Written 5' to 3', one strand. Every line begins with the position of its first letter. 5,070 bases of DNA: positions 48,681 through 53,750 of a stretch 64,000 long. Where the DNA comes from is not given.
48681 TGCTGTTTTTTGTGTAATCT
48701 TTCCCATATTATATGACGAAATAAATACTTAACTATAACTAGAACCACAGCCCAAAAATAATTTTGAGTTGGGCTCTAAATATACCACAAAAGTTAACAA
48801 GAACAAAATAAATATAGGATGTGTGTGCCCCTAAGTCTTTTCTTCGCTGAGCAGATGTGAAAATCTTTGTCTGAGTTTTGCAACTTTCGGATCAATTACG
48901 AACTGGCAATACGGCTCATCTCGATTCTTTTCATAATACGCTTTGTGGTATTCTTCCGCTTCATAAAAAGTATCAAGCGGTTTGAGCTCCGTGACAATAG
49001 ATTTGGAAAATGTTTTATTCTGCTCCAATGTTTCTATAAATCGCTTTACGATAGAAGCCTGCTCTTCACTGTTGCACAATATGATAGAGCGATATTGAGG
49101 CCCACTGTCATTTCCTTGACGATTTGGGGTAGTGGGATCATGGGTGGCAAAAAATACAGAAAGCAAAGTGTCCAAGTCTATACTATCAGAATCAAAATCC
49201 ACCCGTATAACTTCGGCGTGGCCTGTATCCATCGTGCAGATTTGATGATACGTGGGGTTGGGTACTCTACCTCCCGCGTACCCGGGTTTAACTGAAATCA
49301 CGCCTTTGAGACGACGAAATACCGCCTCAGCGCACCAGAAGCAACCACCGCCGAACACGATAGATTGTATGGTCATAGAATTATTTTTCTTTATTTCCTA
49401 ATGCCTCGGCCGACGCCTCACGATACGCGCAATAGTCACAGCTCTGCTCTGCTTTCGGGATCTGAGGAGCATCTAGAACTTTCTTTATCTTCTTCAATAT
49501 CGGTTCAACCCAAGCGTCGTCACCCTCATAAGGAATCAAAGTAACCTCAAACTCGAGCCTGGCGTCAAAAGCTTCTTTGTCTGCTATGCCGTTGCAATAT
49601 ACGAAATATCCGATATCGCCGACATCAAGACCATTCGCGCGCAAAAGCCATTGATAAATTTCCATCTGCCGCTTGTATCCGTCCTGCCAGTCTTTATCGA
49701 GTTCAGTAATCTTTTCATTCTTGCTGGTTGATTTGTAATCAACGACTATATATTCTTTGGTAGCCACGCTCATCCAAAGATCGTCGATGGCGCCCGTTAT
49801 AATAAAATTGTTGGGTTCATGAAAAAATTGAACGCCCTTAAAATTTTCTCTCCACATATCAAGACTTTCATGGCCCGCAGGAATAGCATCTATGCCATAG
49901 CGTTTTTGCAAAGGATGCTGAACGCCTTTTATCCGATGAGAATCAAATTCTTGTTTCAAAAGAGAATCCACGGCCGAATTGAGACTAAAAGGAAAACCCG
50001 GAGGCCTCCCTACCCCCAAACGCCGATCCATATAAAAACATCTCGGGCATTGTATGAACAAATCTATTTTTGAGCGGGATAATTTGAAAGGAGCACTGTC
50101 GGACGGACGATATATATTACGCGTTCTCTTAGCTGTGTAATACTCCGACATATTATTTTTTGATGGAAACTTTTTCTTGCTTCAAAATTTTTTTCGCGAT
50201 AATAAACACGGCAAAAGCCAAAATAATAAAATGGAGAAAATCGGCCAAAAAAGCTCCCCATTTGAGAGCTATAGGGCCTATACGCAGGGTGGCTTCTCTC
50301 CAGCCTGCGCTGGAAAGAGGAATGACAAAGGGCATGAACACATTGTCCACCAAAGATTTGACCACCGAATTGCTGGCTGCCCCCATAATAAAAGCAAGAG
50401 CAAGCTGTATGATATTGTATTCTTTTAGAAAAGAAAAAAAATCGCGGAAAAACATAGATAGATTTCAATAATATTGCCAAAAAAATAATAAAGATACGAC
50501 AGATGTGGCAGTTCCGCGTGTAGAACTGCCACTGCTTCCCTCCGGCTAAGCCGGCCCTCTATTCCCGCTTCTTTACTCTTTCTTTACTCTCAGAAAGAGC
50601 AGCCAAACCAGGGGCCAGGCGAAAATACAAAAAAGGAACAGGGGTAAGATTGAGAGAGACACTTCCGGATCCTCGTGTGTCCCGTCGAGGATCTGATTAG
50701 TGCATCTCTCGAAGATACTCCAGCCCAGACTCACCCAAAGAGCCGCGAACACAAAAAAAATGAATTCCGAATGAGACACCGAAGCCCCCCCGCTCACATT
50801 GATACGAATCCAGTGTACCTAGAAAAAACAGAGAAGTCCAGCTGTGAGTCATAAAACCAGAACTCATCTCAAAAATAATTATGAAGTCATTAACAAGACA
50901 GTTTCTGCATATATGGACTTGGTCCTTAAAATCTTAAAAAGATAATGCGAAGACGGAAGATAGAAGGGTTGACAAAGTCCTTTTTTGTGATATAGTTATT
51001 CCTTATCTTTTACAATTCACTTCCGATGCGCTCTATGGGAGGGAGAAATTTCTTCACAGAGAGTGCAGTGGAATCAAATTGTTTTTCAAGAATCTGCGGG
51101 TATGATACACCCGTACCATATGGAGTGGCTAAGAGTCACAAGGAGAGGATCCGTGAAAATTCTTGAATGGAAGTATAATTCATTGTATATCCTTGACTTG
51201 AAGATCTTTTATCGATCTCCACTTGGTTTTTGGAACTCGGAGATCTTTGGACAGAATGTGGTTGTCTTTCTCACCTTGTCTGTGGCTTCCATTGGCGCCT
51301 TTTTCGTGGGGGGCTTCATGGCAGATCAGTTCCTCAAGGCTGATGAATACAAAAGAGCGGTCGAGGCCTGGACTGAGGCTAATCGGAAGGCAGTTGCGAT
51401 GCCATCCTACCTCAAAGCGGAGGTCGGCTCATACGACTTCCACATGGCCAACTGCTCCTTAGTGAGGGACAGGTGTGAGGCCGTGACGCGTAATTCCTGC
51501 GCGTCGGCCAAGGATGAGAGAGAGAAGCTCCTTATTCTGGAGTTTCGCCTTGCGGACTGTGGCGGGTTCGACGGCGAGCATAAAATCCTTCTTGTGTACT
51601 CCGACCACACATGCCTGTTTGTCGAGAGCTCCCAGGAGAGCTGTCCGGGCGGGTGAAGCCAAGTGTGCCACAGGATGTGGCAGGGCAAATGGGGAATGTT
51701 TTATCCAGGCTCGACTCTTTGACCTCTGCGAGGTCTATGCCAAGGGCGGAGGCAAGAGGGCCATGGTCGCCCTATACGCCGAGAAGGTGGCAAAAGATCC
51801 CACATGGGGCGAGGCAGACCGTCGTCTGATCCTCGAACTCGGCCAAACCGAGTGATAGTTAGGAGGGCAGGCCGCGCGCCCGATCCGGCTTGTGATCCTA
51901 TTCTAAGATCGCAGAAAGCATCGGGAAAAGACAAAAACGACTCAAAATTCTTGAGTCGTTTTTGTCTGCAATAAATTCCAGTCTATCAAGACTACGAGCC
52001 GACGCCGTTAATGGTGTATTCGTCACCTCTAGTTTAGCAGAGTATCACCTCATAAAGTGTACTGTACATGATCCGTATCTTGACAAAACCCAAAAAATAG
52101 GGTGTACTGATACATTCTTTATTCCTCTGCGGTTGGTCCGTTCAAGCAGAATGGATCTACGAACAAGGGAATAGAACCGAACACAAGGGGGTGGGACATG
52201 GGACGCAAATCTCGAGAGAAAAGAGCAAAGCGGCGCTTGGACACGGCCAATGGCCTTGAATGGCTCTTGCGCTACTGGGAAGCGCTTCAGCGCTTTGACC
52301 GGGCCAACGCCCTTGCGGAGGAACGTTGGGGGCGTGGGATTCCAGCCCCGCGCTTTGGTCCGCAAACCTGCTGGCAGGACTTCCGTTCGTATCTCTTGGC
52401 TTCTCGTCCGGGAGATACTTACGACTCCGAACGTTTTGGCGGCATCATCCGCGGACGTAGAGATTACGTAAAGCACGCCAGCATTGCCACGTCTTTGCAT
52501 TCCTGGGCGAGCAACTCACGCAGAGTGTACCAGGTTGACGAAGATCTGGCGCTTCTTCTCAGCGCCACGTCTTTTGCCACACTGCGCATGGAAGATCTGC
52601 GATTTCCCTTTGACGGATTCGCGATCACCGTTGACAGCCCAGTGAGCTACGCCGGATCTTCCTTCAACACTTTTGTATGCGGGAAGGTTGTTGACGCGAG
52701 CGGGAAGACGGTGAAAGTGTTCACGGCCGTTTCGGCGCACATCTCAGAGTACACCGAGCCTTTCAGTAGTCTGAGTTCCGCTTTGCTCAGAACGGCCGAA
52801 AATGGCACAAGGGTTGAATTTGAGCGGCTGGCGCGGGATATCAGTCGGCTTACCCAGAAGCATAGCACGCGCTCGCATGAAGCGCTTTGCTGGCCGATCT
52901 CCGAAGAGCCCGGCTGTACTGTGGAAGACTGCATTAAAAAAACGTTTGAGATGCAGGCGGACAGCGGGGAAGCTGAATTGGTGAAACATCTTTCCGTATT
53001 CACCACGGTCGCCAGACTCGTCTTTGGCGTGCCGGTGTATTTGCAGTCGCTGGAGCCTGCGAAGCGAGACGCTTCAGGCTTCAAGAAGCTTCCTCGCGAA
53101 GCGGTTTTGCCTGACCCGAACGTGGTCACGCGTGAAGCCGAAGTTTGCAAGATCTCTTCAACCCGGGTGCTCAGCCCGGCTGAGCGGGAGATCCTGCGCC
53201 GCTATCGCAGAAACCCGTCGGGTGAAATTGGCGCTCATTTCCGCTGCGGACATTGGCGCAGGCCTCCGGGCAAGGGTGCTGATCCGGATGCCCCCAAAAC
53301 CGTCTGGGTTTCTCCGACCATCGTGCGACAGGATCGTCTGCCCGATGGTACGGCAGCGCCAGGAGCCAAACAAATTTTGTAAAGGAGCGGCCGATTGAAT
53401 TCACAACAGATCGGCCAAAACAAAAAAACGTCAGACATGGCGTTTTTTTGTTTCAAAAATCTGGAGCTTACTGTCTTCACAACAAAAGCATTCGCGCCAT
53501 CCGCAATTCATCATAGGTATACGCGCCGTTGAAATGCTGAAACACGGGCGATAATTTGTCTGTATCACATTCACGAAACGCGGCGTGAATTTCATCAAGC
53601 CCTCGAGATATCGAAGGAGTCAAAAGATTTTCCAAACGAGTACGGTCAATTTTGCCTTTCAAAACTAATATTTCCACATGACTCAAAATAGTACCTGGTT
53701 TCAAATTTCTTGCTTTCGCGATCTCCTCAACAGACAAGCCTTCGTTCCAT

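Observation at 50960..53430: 2.4 kb GC-rich islet with its own promoter and terminator and a 394-aa orphan protein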

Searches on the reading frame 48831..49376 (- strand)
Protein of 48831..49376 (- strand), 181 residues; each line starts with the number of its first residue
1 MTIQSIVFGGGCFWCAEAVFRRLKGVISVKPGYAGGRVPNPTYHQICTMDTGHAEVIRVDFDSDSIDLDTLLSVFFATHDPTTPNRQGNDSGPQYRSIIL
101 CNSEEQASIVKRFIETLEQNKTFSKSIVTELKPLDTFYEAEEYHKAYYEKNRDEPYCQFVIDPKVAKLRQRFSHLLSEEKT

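Call 94: search_protein_families(library=pfam, proteins=[window:48831-49376:-], max_evalue=0.1)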
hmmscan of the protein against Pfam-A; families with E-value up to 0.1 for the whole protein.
window:48831-49376:- (181 aa): 1 family
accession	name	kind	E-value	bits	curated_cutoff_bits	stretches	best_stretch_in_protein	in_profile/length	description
PF01625.27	PMSR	-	1.1e-62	211.2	23.7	1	6-158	2-153/153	Peptide methionine sulfoxide reductase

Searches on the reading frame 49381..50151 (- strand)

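Call 5: search_protein_families(library=pfam, proteins=[window:49381-50151:-], max_evalue=0.1)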
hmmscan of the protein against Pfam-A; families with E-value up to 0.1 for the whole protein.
window:49381-50151:- (256 aa): 4 families
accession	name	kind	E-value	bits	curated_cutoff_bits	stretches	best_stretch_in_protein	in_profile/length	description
PF12705.13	PDDEXK_1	-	5e-16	59.8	22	1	101-245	104-244/247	PD-(D/E)XK nuclease superfamily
PF01930.23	Cas_Cas4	-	7.2e-05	23.4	22.7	1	130-245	62-156/160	Domain of unknown function DUF83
PF02011.21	Glyco_hydro_48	-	0.0094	15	25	1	148-175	335-362/619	Glycosyl hydrolase family 48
PF12684.13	DUF3799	-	0.089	13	26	0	131-242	118-231/233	PDDEXK-like domain of unknown function (DUF3799)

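Call 96: search_protein_families(library=padloc, proteins=[window:49381-50151:-], max_evalue=0.01)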
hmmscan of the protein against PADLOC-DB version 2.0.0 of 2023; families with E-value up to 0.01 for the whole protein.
window:49381-50151:- (256 aa): 7 families
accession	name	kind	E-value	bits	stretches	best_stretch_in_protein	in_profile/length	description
PDLC01447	Cas4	-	8.3e-10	37.4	1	24-245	5-155/161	"CAS-I,CAS-II,CAS-III,CAS-IV,CAS-V,CAS-VI; acquisition_associated"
PDLC01250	Cas4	-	6.7e-09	34.3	1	107-245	51-165/168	"CAS-I,CAS-II,CAS-III,CAS-IV,CAS-V,CAS-VI; acquisition_associated"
PDLC00943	Cas4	-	5.9e-08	30.9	1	118-245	68-176/180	CRISPR-associated protein Cas4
PDLC00944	Cas4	-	2.5e-07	29.1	1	118-245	66-174/177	Cas4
PDLC01611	Cas4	-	2.9e-05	22.4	1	130-245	60-154/158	"CAS-I,CAS-II,CAS-III,CAS-IV,CAS-V,CAS-VI; acquisition_associated"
PDLC02087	Cas4b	-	6.4e-05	21.1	1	117-245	73-186/189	-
PDLC01771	Cas4b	-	0.00016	19.9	1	155-245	77-156/162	-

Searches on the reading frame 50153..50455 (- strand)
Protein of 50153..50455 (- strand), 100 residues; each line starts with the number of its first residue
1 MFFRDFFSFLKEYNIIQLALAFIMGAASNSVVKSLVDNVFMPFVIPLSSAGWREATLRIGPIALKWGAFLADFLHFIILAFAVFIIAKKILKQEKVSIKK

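Call 5: search_protein_families(library=pfam, proteins=[window:50153-50455:-], max_evalue=0.1)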
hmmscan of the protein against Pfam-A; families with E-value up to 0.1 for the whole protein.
window:50153-50455:- (100 aa): 1 family
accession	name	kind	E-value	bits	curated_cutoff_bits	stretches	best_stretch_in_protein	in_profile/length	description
PF01741.23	MscL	-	4.4e-17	63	27.4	1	2-95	1-100/123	Large-conductance mechanosensitive channel, MscL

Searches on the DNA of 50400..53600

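Call 92: search_rna_families(source=window, start=50400, end=53600, threshold=evalue, max_evalue=1)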
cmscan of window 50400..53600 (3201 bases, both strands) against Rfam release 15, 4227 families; matches with E-value up to 1: 2.
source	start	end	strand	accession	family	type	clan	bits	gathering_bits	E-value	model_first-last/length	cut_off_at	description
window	51925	51974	-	RF03975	mir-5881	Gene; miRNA;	-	24.1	87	0.016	1-67/67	no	mir-5881 microRNA precursor family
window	53371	53451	+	RF00106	RNAI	Gene; antisense;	-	22.5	47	0.38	1-102/102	no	RNAI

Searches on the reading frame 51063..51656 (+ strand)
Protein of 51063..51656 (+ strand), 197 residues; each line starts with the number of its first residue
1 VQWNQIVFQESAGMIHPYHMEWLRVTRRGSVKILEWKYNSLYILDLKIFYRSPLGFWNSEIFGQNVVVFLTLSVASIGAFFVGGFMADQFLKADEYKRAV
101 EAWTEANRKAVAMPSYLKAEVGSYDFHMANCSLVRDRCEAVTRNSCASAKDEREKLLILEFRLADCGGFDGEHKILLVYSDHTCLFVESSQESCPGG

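Call 5: search_protein_families(library=pfam, proteins=[window:51063-51656:+], max_evalue=0.1)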
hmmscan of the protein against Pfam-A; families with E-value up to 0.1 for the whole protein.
window:51063-51656:+ (197 aa): 0 families

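Call 6: search_protein_families(library=phrogs, proteins=[window:51063-51656:+], max_evalue=0.1)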
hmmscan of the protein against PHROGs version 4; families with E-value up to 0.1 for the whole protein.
window:51063-51656:+ (197 aa): 0 families

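Call 54: find_homologous_proteins(query=window:51063-51656:+, max_evalue=0.01)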
Query window:51063-51656:+ (197 aa): 1 proteins with E <= 0.01 among 32 candidates.
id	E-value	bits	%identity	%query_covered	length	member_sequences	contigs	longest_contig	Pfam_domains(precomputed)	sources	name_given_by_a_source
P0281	4.8e-116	404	100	90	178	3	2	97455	-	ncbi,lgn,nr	ncbi:MAG: hypothetical protein HYY51_04320 [Candidatus Magasanikbacteria bacterium]|nr:hypothetical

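Call 96: search_protein_families(library=padloc, proteins=[window:51153-51656:+], max_evalue=0.01)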
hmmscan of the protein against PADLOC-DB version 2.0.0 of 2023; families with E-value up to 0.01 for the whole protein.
window:51153-51656:+ (167 aa): 0 families
